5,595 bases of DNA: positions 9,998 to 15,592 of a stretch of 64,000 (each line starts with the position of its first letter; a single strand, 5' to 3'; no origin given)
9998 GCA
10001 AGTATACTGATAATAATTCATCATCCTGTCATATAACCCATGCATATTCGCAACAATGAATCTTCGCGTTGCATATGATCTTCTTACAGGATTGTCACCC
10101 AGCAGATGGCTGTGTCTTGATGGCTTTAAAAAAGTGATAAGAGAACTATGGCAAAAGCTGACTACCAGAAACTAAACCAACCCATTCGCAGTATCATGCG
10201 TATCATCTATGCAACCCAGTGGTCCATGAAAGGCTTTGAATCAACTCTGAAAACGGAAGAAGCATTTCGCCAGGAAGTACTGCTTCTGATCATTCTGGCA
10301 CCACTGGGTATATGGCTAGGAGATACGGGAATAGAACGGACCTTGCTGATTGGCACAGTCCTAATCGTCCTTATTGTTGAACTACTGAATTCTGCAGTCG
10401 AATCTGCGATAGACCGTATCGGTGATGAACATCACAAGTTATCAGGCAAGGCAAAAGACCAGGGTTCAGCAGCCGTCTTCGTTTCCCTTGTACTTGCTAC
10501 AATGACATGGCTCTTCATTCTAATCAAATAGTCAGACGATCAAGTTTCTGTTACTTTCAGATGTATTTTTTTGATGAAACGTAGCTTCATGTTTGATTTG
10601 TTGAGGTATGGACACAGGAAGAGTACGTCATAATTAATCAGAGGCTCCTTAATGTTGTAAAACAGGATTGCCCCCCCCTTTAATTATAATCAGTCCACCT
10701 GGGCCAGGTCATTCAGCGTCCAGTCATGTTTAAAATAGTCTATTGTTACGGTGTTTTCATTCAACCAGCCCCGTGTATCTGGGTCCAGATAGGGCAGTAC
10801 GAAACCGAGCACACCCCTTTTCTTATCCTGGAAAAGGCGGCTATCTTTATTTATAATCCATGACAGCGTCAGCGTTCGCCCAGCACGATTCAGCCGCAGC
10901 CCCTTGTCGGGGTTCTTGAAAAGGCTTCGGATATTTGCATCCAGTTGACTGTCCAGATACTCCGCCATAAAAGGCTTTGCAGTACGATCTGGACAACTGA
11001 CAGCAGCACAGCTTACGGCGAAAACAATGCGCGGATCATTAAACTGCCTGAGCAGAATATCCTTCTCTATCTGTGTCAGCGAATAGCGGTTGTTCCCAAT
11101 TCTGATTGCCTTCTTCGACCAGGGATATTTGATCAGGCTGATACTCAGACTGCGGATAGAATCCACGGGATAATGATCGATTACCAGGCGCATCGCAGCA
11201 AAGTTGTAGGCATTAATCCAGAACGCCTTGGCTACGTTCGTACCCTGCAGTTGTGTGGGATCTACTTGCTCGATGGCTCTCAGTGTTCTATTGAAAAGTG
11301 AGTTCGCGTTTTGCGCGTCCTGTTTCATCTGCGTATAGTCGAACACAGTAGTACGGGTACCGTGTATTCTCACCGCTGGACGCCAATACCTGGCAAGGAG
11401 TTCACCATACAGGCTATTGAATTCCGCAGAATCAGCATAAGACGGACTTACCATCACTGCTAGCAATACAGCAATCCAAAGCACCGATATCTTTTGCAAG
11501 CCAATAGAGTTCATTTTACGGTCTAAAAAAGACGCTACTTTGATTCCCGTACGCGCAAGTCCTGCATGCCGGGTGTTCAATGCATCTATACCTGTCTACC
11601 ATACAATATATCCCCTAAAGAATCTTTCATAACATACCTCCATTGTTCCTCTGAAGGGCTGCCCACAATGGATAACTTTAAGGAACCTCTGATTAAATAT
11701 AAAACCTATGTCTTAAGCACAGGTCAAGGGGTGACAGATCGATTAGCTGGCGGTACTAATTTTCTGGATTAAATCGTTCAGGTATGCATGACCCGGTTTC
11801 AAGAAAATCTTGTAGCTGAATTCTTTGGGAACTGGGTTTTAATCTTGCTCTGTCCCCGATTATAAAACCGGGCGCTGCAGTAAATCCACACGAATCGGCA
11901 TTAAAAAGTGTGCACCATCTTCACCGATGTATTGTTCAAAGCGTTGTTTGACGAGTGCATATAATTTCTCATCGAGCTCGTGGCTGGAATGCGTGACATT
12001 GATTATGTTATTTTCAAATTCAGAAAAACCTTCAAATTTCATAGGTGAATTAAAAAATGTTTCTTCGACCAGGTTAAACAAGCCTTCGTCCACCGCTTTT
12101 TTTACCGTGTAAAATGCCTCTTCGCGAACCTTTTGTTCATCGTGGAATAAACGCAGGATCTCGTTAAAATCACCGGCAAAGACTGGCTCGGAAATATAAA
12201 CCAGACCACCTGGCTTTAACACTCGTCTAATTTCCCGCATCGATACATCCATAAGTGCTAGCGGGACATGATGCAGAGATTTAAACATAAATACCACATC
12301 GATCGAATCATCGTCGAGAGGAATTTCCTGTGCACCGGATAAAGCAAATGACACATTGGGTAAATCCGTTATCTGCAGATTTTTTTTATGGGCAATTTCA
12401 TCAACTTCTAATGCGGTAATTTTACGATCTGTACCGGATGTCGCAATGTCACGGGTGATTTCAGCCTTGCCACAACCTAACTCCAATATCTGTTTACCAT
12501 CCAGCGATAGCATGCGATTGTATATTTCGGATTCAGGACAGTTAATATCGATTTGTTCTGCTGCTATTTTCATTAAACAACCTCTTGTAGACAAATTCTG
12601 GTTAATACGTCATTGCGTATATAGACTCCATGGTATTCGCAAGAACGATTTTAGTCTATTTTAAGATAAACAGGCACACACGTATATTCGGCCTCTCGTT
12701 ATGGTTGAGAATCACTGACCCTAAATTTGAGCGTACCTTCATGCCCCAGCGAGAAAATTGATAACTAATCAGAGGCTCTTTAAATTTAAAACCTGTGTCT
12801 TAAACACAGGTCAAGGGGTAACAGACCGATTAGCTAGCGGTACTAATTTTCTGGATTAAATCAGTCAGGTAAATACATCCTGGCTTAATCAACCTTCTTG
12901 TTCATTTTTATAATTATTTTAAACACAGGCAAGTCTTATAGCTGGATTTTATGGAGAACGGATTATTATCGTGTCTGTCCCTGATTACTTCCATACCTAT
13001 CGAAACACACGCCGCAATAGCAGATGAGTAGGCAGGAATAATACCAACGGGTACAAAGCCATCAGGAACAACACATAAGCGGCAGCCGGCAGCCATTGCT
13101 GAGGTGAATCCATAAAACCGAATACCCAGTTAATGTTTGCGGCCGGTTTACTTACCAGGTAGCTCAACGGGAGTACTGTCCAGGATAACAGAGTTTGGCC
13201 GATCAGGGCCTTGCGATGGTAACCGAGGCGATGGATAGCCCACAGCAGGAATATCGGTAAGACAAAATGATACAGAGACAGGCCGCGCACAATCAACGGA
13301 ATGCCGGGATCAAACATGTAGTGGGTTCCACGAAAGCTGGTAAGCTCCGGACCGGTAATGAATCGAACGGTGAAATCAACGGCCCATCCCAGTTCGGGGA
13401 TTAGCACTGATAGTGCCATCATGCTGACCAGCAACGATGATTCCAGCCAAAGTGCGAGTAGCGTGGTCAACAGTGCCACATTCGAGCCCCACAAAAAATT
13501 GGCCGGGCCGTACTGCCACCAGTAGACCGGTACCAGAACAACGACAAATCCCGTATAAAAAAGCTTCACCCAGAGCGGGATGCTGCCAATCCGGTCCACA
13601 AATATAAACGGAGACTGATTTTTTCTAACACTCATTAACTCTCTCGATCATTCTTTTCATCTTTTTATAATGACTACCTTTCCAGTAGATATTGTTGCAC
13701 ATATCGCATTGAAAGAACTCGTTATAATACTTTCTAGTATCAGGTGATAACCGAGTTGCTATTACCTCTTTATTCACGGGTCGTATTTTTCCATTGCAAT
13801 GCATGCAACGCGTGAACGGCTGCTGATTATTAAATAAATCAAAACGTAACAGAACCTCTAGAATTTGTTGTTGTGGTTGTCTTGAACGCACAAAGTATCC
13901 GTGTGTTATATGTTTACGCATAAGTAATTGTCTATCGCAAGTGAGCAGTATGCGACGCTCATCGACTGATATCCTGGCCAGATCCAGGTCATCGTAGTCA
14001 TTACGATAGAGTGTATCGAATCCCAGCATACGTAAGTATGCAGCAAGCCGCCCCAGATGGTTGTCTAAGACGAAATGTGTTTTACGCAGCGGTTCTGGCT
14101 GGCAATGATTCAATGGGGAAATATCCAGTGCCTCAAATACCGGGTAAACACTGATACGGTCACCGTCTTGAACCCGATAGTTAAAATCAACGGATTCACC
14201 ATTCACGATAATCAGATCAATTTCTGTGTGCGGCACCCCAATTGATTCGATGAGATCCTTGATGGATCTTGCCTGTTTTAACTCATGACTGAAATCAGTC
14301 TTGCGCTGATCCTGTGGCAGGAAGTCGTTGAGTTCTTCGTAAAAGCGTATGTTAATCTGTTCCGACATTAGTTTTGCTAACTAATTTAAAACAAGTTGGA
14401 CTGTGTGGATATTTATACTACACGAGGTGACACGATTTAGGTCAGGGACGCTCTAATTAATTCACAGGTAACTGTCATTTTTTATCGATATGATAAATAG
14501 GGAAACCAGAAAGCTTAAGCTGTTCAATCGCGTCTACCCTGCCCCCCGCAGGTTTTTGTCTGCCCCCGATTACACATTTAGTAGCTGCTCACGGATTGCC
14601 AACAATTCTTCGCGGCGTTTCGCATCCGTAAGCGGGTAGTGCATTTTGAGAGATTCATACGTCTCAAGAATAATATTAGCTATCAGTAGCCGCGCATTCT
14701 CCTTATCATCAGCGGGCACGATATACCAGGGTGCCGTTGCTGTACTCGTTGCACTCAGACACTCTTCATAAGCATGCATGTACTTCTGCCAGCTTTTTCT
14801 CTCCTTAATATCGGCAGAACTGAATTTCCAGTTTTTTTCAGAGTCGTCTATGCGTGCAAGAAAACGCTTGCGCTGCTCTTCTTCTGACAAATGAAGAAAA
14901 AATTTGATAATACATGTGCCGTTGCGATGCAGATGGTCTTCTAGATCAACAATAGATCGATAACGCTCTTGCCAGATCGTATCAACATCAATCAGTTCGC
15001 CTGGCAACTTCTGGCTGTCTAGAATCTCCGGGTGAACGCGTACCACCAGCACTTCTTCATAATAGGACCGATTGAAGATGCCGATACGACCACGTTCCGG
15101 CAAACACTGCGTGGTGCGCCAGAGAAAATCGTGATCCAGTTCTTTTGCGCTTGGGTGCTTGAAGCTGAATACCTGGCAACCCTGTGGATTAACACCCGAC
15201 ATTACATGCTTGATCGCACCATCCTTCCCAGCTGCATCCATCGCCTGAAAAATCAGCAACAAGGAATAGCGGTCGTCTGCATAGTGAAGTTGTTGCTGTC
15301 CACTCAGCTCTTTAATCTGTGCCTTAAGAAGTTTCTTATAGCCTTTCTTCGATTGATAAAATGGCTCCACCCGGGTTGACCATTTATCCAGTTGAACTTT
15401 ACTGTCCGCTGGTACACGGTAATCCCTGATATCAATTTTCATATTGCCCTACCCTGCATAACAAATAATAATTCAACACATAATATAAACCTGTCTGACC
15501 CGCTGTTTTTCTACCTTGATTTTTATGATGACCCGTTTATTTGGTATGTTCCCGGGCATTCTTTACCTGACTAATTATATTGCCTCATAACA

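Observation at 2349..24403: Recurrent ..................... motif that supplies stop codons and SD-like sequences at gene boundaries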

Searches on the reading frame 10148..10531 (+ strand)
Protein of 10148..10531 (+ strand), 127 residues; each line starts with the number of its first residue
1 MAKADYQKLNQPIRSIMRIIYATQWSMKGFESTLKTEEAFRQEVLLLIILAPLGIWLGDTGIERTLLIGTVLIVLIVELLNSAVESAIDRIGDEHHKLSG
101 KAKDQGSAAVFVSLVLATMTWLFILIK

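Call 8: search_protein_families(library=pfam, proteins=[window:10148-10531:+])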
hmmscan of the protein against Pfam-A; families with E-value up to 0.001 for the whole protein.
window:10148-10531:+ (127 aa): 1 family
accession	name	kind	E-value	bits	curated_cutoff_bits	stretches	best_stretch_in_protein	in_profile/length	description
PF01219.24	DAGK_prokar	-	6.4e-33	113.1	22.3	1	25-125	2-102/102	Prokaryotic diacylglycerol kinase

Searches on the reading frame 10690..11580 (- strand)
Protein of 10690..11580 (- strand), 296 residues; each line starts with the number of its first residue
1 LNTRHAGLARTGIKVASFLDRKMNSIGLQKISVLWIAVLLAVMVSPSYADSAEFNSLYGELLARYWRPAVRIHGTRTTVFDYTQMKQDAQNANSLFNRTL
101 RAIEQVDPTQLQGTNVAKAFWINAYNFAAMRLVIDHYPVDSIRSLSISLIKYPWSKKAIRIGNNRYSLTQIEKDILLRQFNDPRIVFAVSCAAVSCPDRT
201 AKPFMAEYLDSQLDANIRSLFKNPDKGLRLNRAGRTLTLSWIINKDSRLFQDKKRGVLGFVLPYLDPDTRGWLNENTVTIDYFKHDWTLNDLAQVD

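Call 8: search_protein_families(library=pfam, proteins=[window:10690-11580:-])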
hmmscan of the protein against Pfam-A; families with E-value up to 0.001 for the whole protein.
window:10690-11580:- (296 aa): 1 family
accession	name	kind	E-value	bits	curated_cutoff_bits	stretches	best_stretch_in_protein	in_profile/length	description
PF04784.19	DUF547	-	2.5e-19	69.9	27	1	114-218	6-122/125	Protein of unknown function, DUF547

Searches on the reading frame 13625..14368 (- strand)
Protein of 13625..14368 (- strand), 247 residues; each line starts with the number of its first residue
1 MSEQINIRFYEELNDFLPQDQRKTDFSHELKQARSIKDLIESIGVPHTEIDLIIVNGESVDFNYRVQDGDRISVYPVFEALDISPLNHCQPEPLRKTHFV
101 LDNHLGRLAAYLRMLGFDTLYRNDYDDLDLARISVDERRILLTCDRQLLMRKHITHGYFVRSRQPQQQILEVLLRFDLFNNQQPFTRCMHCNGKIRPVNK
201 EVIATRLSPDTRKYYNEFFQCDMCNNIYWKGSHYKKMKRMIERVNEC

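Call 24: search_protein_families(library=pfam, proteins=[window:13625-14368:-])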
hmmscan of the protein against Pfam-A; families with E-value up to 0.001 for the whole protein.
window:13625-14368:- (247 aa): 3 families
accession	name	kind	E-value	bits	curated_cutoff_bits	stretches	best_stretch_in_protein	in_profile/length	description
PF01927.22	Mut7-C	-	6e-48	163.1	23.3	1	98-241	2-146/146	Mut7-C RNAse domain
PF14451.12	Ub-Mut7C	-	8e-35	119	23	1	4-82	3-81/81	Mut7-C ubiquitin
PF02597.26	ThiS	-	4.8e-06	27.5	22.5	1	25-77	13-72/76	ThiS family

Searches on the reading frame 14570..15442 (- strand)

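Call 8: search_protein_families(library=pfam, proteins=[window:14570-15442:-])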
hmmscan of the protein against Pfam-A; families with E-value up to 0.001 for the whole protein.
window:14570-15442:- (290 aa): 1 family
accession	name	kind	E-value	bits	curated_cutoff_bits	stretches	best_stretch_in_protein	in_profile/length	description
PF03976.20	PPK2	-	1.4e-66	224.8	22.3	1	31-264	3-223/229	Polyphosphate kinase 2 (PPK2)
